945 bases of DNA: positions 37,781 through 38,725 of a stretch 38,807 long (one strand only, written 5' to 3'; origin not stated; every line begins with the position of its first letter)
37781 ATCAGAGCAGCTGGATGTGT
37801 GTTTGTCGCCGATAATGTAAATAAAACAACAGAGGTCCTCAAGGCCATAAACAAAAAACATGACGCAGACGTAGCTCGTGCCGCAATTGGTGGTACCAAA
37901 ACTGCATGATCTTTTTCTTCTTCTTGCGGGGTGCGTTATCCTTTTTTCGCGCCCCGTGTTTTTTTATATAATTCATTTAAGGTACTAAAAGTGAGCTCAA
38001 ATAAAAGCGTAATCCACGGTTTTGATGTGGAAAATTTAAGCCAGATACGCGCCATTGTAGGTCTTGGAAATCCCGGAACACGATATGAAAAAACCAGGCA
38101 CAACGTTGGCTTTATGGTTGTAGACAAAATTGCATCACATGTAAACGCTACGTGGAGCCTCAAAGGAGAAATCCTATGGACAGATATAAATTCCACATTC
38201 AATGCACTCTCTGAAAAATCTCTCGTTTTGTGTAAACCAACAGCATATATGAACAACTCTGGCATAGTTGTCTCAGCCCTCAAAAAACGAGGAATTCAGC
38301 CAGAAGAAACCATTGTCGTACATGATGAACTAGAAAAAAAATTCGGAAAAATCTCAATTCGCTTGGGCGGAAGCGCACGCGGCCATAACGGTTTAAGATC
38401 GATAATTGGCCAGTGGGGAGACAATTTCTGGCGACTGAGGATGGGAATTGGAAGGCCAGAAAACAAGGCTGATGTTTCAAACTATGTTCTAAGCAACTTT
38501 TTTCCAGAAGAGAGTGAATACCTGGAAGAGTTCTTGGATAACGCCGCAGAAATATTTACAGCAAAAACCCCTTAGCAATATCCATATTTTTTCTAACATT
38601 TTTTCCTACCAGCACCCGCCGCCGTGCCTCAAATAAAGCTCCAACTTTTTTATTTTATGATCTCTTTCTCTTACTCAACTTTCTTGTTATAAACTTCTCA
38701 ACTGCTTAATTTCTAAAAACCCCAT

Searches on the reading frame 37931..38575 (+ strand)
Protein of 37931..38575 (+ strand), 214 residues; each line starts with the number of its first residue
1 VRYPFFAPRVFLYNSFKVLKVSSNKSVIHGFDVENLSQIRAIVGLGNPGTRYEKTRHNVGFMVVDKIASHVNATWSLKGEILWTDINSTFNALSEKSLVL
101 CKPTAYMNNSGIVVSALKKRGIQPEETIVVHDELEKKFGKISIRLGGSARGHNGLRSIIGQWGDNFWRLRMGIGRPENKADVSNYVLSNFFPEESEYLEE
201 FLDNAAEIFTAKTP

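Call 57: search_protein_families(library=padloc, proteins=[window:37931-38575:+], max_evalue=0.01)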
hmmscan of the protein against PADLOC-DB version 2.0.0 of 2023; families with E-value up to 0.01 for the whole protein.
window:37931-38575:+ (214 aa): 0 families

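Call 58: search_protein_families(library=pfam, proteins=[window:37931-38575:+], max_evalue=0.01)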
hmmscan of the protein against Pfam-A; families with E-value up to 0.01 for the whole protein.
window:37931-38575:+ (214 aa): 1 family
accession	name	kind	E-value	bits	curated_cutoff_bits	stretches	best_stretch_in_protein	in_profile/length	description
PF01195.25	Pept_tRNA_hydro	-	1e-54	185.6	27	1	42-209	2-167/183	Peptidyl-tRNA hydrolase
